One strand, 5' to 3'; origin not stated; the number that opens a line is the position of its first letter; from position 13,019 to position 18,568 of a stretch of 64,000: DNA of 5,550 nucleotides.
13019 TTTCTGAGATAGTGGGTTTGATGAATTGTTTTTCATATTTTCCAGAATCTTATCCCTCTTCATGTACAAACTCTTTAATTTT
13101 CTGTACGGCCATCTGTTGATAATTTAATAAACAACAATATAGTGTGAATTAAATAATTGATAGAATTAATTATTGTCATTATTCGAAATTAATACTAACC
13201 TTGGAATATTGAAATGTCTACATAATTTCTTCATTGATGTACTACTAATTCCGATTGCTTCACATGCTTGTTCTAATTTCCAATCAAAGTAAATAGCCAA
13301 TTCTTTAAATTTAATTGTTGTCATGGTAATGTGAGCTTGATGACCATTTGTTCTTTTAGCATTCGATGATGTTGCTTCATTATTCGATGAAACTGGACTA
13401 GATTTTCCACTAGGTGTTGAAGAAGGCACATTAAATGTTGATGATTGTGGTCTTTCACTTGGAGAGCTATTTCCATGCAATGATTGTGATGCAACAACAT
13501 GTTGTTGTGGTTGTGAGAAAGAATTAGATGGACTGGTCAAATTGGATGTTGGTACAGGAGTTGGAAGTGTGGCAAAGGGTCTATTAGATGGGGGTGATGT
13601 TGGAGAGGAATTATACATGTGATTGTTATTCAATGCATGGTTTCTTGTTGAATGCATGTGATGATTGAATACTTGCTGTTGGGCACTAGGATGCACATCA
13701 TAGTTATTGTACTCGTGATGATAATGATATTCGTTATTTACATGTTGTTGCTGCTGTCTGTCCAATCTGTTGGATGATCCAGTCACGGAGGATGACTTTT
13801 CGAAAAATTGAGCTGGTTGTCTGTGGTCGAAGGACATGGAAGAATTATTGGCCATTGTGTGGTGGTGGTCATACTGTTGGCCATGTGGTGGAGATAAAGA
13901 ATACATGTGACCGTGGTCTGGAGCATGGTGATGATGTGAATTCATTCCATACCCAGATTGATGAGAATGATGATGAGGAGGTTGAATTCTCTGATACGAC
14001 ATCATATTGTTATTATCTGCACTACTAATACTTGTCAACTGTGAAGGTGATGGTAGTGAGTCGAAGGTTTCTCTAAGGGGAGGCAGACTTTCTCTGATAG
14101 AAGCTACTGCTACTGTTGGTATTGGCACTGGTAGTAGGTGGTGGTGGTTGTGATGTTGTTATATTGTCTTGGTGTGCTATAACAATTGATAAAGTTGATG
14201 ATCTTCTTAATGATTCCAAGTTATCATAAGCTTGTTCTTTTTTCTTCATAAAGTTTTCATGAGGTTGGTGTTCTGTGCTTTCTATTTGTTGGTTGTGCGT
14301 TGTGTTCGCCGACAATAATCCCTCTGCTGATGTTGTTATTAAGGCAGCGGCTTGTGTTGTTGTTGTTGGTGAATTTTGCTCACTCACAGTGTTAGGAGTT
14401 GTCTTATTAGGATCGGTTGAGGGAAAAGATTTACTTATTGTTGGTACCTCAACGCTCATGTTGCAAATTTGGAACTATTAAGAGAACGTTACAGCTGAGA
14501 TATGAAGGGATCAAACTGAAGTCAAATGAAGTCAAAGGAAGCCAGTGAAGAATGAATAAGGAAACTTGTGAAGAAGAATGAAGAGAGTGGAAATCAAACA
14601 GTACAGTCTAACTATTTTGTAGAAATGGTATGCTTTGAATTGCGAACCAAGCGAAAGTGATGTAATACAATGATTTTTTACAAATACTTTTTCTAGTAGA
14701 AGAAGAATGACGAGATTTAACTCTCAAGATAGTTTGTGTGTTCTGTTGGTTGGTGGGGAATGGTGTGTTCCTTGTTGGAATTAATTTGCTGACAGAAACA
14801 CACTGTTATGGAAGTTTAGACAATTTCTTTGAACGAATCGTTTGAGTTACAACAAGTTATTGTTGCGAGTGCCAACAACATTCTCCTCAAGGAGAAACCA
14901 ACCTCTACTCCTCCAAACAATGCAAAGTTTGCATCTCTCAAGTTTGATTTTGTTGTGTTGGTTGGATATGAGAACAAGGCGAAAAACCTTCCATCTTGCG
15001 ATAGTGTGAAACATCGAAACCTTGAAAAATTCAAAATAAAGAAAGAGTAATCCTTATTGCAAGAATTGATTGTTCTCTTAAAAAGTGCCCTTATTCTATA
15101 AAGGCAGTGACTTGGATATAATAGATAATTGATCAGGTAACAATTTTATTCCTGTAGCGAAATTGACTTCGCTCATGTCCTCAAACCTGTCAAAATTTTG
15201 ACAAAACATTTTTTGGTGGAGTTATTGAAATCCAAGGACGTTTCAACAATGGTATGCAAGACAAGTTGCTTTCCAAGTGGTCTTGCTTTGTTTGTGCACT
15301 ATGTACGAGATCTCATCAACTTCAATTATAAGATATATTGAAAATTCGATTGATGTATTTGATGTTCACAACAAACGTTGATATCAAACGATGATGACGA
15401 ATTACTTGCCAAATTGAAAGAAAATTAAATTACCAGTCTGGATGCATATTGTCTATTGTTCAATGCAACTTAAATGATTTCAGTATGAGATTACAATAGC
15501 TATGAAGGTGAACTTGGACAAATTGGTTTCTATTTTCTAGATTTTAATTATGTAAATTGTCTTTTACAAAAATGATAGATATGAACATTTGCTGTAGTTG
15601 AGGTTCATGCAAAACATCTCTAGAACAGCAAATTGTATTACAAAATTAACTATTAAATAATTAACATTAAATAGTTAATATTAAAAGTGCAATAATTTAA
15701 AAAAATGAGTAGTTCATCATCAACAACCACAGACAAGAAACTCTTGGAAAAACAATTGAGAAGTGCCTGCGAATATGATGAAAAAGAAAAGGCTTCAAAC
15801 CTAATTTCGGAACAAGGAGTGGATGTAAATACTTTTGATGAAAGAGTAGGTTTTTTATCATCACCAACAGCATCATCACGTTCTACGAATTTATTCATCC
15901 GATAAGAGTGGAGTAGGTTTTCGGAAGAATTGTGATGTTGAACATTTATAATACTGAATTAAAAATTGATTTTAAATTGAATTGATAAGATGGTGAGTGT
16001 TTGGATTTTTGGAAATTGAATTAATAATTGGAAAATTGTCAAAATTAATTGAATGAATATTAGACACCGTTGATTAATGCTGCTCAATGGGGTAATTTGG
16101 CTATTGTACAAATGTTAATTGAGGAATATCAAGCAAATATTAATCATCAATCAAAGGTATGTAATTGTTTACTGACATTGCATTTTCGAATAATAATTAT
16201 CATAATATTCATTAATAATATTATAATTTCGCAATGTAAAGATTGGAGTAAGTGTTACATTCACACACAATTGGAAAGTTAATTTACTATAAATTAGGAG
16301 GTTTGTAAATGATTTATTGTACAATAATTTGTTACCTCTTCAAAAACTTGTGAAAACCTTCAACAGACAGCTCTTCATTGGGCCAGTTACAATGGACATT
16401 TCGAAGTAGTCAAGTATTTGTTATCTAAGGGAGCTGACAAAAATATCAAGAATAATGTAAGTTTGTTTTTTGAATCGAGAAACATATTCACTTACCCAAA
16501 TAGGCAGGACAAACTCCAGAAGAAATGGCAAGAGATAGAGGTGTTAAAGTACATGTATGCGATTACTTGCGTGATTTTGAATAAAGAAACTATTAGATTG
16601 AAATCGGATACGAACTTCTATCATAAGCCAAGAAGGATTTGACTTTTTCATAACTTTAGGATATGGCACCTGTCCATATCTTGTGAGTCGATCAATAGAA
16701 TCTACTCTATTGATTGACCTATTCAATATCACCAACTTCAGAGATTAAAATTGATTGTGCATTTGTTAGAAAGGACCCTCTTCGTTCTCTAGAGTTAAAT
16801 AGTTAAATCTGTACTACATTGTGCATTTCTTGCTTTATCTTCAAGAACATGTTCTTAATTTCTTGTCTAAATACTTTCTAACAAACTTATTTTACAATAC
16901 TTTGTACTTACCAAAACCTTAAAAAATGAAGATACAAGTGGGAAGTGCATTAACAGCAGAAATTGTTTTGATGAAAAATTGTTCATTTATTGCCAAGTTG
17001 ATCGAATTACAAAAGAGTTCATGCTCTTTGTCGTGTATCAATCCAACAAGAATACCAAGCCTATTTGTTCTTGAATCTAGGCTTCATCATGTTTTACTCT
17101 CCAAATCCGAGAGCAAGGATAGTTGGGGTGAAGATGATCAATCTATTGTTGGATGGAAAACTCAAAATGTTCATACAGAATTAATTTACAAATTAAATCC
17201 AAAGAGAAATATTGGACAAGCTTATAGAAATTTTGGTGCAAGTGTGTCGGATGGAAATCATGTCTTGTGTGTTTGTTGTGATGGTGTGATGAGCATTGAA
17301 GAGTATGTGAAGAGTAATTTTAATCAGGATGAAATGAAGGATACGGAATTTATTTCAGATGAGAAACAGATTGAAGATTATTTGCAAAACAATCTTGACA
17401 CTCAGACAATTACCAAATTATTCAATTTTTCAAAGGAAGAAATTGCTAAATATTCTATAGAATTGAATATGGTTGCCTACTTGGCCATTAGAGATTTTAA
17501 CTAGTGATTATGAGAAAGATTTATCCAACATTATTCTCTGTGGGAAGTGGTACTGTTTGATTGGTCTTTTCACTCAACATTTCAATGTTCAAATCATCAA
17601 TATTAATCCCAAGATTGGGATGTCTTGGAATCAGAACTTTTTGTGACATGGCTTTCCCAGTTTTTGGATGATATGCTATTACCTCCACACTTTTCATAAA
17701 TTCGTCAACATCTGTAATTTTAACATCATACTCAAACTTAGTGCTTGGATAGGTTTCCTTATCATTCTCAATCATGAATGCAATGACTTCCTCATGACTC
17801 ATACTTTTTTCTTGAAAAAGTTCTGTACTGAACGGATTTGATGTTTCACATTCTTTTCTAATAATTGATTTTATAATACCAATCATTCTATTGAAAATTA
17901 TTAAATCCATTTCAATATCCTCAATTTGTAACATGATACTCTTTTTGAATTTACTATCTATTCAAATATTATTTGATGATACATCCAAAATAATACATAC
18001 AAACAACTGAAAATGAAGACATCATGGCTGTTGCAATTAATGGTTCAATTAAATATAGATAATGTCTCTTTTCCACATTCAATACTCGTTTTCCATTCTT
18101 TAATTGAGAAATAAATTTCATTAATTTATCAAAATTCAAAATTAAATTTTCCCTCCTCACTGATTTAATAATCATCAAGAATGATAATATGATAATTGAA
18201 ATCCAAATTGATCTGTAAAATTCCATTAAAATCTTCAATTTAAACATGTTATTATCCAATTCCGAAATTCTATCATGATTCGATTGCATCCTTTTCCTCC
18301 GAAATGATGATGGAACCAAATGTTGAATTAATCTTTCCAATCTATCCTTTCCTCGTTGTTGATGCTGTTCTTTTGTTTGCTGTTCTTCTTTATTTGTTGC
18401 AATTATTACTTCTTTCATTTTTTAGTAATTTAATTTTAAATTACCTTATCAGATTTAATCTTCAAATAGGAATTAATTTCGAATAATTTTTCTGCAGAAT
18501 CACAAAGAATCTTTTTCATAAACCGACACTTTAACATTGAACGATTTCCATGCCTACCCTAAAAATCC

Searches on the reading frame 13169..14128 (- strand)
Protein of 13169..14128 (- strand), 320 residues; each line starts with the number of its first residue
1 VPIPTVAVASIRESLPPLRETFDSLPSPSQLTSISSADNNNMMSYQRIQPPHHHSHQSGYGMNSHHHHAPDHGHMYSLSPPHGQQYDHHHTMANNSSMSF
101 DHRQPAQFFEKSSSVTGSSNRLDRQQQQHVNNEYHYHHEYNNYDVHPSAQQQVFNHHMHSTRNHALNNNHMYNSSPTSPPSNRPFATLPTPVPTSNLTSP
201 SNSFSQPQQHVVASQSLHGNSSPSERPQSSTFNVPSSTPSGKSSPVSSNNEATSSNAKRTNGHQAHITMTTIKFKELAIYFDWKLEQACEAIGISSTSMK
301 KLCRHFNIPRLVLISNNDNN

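Call 14: search_protein_families(library=pfam, proteins=[window:13169-14128:-], max_evalue=0.001)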
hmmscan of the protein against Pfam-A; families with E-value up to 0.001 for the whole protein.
window:13169-14128:- (320 aa): 1 family
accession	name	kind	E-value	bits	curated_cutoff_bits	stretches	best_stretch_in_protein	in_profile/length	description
PF02042.20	RWP-RK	-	3e-11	43.5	29.3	1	272-310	2-40/49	RWP-RK domain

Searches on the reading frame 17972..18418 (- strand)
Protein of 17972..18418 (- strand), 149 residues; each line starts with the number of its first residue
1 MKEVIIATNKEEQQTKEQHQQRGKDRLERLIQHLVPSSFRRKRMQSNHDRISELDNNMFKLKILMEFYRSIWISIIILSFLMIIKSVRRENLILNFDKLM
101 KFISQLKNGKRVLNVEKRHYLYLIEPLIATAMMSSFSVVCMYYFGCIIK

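Call 14: search_protein_families(library=pfam, proteins=[window:17972-18418:-], max_evalue=0.001)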
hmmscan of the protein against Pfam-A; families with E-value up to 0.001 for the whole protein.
window:17972-18418:- (149 aa): 1 family
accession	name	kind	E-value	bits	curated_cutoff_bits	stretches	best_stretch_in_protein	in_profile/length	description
PF05102.17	Holin_BlyA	-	0.00038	20.8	27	1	59-104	16-56/61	holin, BlyA family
